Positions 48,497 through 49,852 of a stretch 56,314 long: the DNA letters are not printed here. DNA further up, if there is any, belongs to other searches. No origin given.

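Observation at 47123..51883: Five-gene operon resembling a side-chain-cleaving acyl-CoA module, with a cyclase-family protein where a hydratase is expected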

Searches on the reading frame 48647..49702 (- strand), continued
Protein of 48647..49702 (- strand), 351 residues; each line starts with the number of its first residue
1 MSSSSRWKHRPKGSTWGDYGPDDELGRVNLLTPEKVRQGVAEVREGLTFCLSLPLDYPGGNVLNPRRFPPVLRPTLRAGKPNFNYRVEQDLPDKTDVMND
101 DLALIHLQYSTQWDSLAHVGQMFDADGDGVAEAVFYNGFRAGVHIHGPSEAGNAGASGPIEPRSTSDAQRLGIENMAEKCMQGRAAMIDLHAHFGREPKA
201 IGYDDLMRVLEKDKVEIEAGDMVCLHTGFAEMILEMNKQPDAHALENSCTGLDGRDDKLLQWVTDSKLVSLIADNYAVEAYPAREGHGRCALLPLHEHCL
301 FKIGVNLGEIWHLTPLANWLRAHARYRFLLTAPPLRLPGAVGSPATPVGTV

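Call 69: find_encoding_contigs(protein=P0064, flank=9000, max_places=2)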
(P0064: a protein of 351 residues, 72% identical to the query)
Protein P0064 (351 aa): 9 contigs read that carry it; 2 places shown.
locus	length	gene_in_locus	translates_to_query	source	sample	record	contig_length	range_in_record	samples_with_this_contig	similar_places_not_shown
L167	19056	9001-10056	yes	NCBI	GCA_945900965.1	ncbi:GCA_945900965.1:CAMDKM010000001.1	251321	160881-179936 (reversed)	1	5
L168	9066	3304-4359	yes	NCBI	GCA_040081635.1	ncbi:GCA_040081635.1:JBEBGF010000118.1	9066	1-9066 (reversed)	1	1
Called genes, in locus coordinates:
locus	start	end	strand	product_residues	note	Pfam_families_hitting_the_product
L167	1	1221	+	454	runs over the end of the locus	PF00291:PALP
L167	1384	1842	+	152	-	PF11578:DUF3237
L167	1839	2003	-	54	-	PF23544:AtuA_ferredoxin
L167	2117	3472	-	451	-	PF07287:AtuA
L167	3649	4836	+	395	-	PF13433:Peripla_BP_5, PF13458:Peripla_BP_6, PF01094:ANF_receptor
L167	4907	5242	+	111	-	PF05635:23S_rRNA_IVP, PF22296:bAvd (weak)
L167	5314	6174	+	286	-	PF02653:BPD_transp_2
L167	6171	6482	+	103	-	-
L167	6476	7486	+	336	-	PF02653:BPD_transp_2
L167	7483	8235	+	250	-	PF00005:ABC_tran, PF12399:BCA_ABC_TP_C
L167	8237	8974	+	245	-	PF00005:ABC_tran, PF13304:AAA_21 (faint)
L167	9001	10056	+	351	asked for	PF04199:Cyclase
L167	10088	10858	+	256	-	PF09339:HTH_IclR, PF01614:IclR_C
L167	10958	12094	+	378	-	PF00108:Thiolase_N, PF22691:Thiolase_C_1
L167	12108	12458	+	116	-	PF01796:OB_ChsH2_C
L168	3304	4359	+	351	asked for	PF04199:Cyclase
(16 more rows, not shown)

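Call 70: find_encoding_contigs(protein=P0014, flank=9000, max_places=2)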
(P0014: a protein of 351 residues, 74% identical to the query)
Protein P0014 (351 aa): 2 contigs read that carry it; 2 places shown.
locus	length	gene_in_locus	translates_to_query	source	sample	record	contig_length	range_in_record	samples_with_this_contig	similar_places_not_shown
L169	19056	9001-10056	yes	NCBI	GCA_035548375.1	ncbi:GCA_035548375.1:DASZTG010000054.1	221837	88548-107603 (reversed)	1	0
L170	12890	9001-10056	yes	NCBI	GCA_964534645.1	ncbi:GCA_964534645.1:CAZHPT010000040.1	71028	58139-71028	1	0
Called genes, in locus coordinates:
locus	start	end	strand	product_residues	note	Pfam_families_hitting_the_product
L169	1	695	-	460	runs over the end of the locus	-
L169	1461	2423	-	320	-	PF17170:DUF5128 (faint), PF01436:NHL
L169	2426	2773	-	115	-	PF23544:AtuA_ferredoxin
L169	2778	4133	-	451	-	PF07287:AtuA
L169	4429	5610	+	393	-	PF13433:Peripla_BP_5, PF13458:Peripla_BP_6, PF01094:ANF_receptor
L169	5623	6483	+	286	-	PF02653:BPD_transp_2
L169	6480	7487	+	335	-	PF02653:BPD_transp_2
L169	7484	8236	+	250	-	PF00005:ABC_tran, PF13304:AAA_21 (faint), PF12399:BCA_ABC_TP_C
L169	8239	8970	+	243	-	PF00005:ABC_tran, PF13304:AAA_21 (faint)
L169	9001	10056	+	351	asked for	PF04199:Cyclase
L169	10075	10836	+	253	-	PF09339:HTH_IclR, PF01614:IclR_C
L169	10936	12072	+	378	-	PF00108:Thiolase_N (weak), PF22691:Thiolase_C_1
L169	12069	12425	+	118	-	PF12172:zf-ChsH2 (weak), PF01796:OB_ChsH2_C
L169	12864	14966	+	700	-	PF02629:CoA_binding, PF13380:CoA_binding_2, PF13607:Succ_CoA_lig, PF13549:ATP-grasp_5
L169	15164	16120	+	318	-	PF00691:OmpA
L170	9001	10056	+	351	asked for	PF04199:Cyclase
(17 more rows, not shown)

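Call 72: find_encoding_contigs(protein=P0113, flank=9000, max_places=2)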
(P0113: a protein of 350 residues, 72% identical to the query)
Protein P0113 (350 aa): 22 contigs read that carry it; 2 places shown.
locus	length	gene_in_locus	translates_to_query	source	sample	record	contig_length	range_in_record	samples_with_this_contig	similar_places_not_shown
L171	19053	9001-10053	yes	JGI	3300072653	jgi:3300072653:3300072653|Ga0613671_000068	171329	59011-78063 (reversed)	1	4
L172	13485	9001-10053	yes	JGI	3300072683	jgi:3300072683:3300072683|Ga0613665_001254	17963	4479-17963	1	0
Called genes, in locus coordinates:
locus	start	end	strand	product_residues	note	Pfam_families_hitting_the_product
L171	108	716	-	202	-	PF02775:TPP_enzyme_C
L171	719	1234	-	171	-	PF02776:TPP_enzyme_N (weak)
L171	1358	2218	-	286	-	PF03168:LEA_2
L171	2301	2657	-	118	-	PF23544:AtuA_ferredoxin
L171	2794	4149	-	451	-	PF07287:AtuA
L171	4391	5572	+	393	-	PF13433:Peripla_BP_5, PF13458:Peripla_BP_6, PF01094:ANF_receptor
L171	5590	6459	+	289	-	PF02653:BPD_transp_2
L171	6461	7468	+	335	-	PF02653:BPD_transp_2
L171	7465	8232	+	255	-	PF00005:ABC_tran, PF12399:BCA_ABC_TP_C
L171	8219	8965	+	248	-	PF00005:ABC_tran, PF13304:AAA_21 (faint)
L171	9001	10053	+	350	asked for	PF04199:Cyclase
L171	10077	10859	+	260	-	PF09339:HTH_IclR, PF01614:IclR_C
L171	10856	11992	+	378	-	PF00108:Thiolase_N, PF22691:Thiolase_C_1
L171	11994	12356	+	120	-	PF12172:zf-ChsH2 (weak), PF01796:OB_ChsH2_C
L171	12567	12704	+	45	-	-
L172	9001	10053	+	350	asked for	PF04199:Cyclase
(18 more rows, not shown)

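Call 83: search_protein_representatives(protein=window:48647-49702:-)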
Query: 351 residues. Proteins with E-value up to 0.001 (for the whole library): 2928; up to 1e-10: 1313; up to 1e-30: 289. The best 150 are listed.
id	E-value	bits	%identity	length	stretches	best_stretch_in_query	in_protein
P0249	1.1e-118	413.1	56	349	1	4-351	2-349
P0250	6.2e-107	374.5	54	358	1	6-350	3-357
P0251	1.6e-100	353.4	50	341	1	10-351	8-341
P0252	1.5e-97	343.6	49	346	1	6-351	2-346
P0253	3.1e-94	332.7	52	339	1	4-351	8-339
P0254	5.6e-94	331.9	62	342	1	1-242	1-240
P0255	5.8e-93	328.5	51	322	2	177-351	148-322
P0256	8.0e-93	328.1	61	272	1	92-351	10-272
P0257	1.7e-91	323.7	58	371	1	17-286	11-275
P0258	1.9e-90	320.2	54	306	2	214-351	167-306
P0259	2.1e-89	316.8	54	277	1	6-271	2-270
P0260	2.3e-88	313.4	51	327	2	100-351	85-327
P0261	9.6e-88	311.3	49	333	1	6-351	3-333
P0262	5.9e-86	305.5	61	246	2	37-230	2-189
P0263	9.0e-85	301.6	51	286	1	6-289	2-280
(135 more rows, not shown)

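Call 90: search_dna_similar(query=window:48647-49702:-, collection=plasmids, mode=protein, max_evalue=1e-40, max_rows=40)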
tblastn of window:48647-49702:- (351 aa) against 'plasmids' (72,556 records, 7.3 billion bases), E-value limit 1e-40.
Records with a match: 45; places in all: 52; records where one place covers at least 80% of the query: 41.
Best place of each record, by identity: 60-80% 2; <60% 43.
By first word of the organism name: Sphingobium 12; Cupriavidus 6; Variovorax 5; Sulfitobacter 4; Caballeronia 3; Burkholderia 2; Streptomyces 2; Roseomonas 2; Comamonas 1; Rhizobium 1; and 7 more.
By predicted mobility (MOB-suite, as given by PLSDB): non-mobilizable 32; mobilizable 7; conjugative 6.
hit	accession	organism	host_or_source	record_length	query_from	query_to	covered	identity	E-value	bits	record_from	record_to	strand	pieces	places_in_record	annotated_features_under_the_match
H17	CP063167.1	Variovorax paradoxus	-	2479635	3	351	99%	67.6%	2e-159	501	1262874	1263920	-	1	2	cyclase family protein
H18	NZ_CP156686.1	Burkholderia stagnalis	Bacterial cells,soils collected in ...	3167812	4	351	99%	60.7%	4e-136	434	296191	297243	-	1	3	none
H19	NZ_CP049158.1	Caballeronia sp. SBC1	whole organism,soil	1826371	1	351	100%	59.4%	1e-136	435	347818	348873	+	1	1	none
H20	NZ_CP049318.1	Caballeronia sp. SBC2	whole organism,soil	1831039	1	351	100%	59.4%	1e-136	435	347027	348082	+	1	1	none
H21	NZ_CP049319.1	Caballeronia sp. SBC2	whole organism,soil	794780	2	351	100%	59.5%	2e-137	438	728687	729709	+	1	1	cyclase family protein | enolase C-terminal domain-like protein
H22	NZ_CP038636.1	Cupriavidus oxalaticus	whole organism,sewage sludge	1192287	2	351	100%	58.8%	2e-127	409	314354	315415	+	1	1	none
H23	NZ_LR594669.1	Variovorax sp. SRS16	linuron-contaminated soil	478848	5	351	99%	58.2%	3e-124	400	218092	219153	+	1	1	cyclase family protein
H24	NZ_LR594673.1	Variovorax sp. PBL-E5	linuron-contaminated soil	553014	5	351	99%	57.9%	4e-124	400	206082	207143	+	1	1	cyclase family protein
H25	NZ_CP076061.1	Cupriavidus sp. EM10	Pure-cultured cell,sewage water sludge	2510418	5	351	99%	57.7%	9e-129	413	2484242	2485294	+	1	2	none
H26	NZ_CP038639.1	Cupriavidus oxalaticus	whole organism,sewage sludge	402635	5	351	99%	57.6%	5e-121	391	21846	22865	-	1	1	cyclase family protein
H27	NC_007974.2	Cupriavidus metallidurans CH34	-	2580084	5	351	99%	57.5%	7e-129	413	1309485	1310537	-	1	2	none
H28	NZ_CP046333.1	Cupriavidus metallidurans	sedimentation pond in a zinc factory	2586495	5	351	99%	57.5%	7e-129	413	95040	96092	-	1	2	none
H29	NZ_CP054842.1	Comamonas antarctica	whole organism,R2A medium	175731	4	351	99%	57.2%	9e-122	393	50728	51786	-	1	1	cyclase family protein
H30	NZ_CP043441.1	Cupriavidus campinensis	cell culture,soil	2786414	5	351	99%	56.9%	5e-128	410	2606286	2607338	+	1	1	none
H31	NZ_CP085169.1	Sulfitobacter sp. DSM 110093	cell culture,Sediment from the Channel ...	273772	3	351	99%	56.2%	3e-121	392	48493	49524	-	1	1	cyclase family protein | TRAP transporter fused permease subunit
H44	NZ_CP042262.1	Qingshengfaniella alkalisoli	cell culture,saline soil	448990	7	351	98%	47.3%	2e-94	314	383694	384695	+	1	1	cyclase family protein | 3-hydroxyacyl-CoA dehydrogenase NAD-binding domain-containing protein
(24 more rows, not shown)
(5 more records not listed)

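Call 97: get_annotated_region(hit=H17, flank=8000)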
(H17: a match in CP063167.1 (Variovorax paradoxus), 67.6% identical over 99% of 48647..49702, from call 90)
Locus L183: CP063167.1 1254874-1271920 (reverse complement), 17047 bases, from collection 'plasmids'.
description: Variovorax paradoxus strain VAI-C plasmid unnamed, complete sequence
organism: Variovorax paradoxus (NCBI taxid 34073)
taxonomy: Bacteria; Pseudomonadota; Betaproteobacteria; Burkholderiales; Comamonadaceae; Variovorax; Variovorax paradoxus
host: -; source: -; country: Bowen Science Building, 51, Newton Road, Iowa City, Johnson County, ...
typing (MOB-suite, as given by PLSDB): non-mobilizable
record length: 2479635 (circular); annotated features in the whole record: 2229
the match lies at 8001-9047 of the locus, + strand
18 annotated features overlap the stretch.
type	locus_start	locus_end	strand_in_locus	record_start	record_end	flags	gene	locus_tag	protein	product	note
CDS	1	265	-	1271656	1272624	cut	-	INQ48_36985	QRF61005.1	tripartite tricarboxylate transporter substrate binding protein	-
CDS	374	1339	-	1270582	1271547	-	-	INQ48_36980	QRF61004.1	LysR family transcriptional regulator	-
CDS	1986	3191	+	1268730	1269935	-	-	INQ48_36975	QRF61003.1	beta-ketoacyl-[acyl-carrier-protein] synthase family protein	-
CDS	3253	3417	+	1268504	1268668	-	-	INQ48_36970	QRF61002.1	hypothetical protein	-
CDS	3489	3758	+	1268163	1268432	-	-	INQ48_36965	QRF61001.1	type II toxin-antitoxin system Phd/YefM family antitoxin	-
CDS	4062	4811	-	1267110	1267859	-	-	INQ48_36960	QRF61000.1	glucose 1-dehydrogenase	-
CDS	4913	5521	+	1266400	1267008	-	-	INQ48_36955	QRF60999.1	TetR/AcrR family transcriptional regulator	-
CDS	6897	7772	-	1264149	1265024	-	-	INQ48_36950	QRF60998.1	helix-turn-helix transcriptional regulator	-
CDS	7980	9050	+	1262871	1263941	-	-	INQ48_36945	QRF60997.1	cyclase family protein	-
CDS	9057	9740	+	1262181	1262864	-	-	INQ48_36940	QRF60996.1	amino acid ABC transporter permease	-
CDS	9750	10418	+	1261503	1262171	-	-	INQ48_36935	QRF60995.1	amino acid ABC transporter permease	-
CDS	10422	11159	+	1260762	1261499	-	-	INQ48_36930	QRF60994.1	amino acid ABC transporter ATP-binding protein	-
CDS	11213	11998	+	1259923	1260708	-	-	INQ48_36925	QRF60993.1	transporter substrate-binding domain-containing protein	-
CDS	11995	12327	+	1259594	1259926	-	-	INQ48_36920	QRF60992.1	NIPSNAP family protein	-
CDS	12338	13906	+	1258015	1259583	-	-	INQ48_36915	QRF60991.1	altronate dehydratase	-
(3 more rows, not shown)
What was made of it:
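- A 67.6 %-identical one in Variovorax heads a cluster of altronate-dehydratase, FAH and aldehyde-dehydrogenase genes, where a lactonase is expected (call 97).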

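Call 98: get_annotated_region(hit=H27, flank=8000)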
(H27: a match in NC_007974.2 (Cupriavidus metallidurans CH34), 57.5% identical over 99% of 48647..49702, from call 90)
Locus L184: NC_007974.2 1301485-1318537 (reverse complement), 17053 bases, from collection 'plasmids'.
description: Cupriavidus metallidurans CH34 megaplasmid, complete sequence
organism: Cupriavidus metallidurans CH34 (NCBI taxid 266264)
taxonomy: Bacteria; Pseudomonadota; Betaproteobacteria; Burkholderiales; Burkholderiaceae; Cupriavidus; Cupriavidus metallidurans; Cupriavidus metallidurans CH34
host: -; source: -; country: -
typing (MOB-suite, as given by PLSDB): mobilizable; replicon rep_cluster_104,rep_cluster_1581,rep_cluster_80; relaxase MOBP,MOBP
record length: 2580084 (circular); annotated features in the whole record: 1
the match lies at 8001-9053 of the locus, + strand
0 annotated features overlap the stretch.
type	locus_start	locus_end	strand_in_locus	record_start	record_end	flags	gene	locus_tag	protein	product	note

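Call 99: get_annotated_region(hit=H21, flank=7000)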
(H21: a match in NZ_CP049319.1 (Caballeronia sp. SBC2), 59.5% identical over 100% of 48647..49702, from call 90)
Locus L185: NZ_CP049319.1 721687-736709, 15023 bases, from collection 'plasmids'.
description: Caballeronia sp. SBC2 plasmid pSBC2-3, complete sequence
organism: Caballeronia sp. SBC2 (NCBI taxid 2705547)
taxonomy: Bacteria; Pseudomonadota; Betaproteobacteria; Burkholderiales; Burkholderiaceae; Caballeronia; Caballeronia sp. SBC2
host: -; source: whole organism,soil; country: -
typing (MOB-suite, as given by PLSDB): non-mobilizable
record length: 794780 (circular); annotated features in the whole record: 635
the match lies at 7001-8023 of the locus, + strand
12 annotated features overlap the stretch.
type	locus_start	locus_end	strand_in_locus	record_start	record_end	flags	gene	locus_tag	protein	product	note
CDS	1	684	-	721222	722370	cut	-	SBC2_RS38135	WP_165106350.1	metallophosphoesterase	-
CDS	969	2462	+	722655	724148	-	-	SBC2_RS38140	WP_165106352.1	HAMP domain-containing sensor histidine kinase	GO:0007165 - signal transduction [Evidence IEA]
CDS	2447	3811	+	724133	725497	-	-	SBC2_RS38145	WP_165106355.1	sigma-54 dependent transcriptional regulator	GO:0006355 - regulation of DNA-templated transcription [Evidence IEA]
CDS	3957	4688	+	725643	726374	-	-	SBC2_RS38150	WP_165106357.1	hypothetical protein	-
CDS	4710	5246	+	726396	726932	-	-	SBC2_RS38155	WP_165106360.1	hypothetical protein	-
CDS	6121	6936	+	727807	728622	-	-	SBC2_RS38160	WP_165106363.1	dioxygenase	GO:0009712 - catechol-containing compound metabolic process [Evidence IEA]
CDS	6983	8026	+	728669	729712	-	-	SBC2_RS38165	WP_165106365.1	cyclase family protein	GO:0019441 - tryptophan catabolic process to kynurenine [Evidence IEA]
CDS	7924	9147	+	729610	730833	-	-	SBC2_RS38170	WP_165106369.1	enolase C-terminal domain-like protein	-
CDS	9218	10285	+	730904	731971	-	-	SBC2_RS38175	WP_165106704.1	maleylacetate reductase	-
CDS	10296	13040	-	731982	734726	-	-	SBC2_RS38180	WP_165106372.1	LuxR C-terminal-related transcriptional regulator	GO:0006355 - regulation of DNA-templated transcription [Evidence IEA]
CDS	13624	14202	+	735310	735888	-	-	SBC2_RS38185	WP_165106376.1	flavin reductase family protein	-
CDS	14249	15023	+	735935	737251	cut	-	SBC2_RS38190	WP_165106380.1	LLM class flavin-dependent oxidoreductase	-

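Call 100: get_annotated_region(hit=H44, flank=7000)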
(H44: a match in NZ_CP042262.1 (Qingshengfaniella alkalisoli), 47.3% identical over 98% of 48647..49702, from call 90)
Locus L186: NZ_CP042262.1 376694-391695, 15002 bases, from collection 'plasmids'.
description: Qingshengfaniella alkalisoli strain LN3S51 plasmid unnamed1, complete sequence
organism: Qingshengfaniella alkalisoli (NCBI taxid 2599296)
taxonomy: Bacteria; Pseudomonadota; Alphaproteobacteria; Rhodobacterales; Paracoccaceae; Qingshengfaniella; Qingshengfaniella alkalisoli
host: -; source: cell culture,saline soil; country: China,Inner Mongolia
typing (MOB-suite, as given by PLSDB): non-mobilizable
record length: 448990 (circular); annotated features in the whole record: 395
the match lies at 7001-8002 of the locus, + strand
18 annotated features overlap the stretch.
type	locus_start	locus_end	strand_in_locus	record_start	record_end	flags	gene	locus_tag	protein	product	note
CDS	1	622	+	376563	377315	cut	-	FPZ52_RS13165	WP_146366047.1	ABC transporter ATP-binding protein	-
CDS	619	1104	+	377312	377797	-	-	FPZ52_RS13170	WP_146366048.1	GAF domain-containing protein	-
CDS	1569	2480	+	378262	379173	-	-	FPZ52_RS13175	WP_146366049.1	LysR substrate-binding domain-containing protein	-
CDS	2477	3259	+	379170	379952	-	pcaD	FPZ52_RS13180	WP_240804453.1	3-oxoadipate enol-lactonase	GO:0042952 - beta-ketoadipate pathway [Evidence IEA]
CDS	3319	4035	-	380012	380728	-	-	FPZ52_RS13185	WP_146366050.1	SDR family oxidoreductase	-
CDS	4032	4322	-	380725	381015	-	catC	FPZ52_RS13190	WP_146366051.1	muconolactone Delta-isomerase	GO:0042952 - beta-ketoadipate pathway [Evidence IEA]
CDS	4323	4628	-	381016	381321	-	-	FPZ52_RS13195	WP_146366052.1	YciI family protein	-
CDS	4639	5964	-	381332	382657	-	-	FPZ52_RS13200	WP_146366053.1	TIGR00366 family protein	-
CDS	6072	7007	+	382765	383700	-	-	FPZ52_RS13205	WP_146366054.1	3-hydroxyacyl-CoA dehydrogenase NAD-binding domain-containing protein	GO:0006631 - fatty acid metabolic process [Evidence IEA]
CDS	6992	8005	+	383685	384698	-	-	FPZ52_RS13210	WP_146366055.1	cyclase family protein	GO:0019441 - tryptophan catabolic process to kynurenine [Evidence IEA]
CDS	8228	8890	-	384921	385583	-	-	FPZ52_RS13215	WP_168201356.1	RraA family protein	-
CDS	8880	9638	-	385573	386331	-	-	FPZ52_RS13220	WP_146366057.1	FadR/GntR family transcriptional regulator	-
CDS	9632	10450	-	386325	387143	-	-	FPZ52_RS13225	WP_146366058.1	SDR family oxidoreductase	-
CDS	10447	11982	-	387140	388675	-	-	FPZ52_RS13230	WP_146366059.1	tripartite tricarboxylate transporter permease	-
CDS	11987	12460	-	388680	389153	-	-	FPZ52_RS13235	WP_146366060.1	tripartite tricarboxylate transporter TctB family protein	-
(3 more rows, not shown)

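Call 104: search_protein_families(library=pfam, proteins=[L185:6121-6936:+, L185:7924-9147:+, L185:9218-10285:+], max_evalue=0.001)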
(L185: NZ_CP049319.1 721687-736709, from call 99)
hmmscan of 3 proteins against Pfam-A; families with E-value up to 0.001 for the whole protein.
L185:6121-6936:+ (271 aa): 2 families
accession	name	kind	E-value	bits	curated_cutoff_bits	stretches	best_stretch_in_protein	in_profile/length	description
PF00775.27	Dioxygenase_C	-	2.2e-51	174.3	27.3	1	82-267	1-180/182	Dioxygenase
PF04444.19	Dioxygenase_N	-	8.5e-06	26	27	1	13-73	3-69/75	Catechol dioxygenase N terminus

L185:7924-9147:+ (407 aa): 2 families
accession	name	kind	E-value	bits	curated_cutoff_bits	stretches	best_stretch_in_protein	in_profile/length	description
PF13378.12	MR_MLE_C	-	9.2e-45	153.5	29.4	1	188-398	7-218/219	Enolase C-terminal domain-like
PF02746.21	MR_MLE_N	-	2.9e-17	63.4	22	1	48-162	10-117/117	Mandelate racemase / muconate lactonizing enzyme, N-terminal domain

L185:9218-10285:+ (355 aa): 3 families
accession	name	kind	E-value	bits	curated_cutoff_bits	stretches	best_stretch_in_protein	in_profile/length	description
PF25137.1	ADH_Fe_C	-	2.5e-41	141.9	27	1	165-348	2-193/194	Fe-containing alcohol dehydrogenase family, C-terminal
PF00465.25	Fe-ADH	-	1.2e-28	100.2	31.3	1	10-153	1-168/168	Iron-containing alcohol dehydrogenase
PF13685.12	Fe-ADH_2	-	1.3e-09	38.7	28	1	17-154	4-143/149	Iron-containing alcohol dehydrogenase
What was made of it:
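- Closest known: MGS0169. Same: A 59.5 %-identical homologue occupies a dienelactone-hydrolase slot (calls 99, 104).
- A 59.5 %-identical homologue in Caballeronia lies between an intradiol dioxygenase, an MR/MLE cycloisomerase and a maleylacetate reductase (calls 90, 99, 104).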
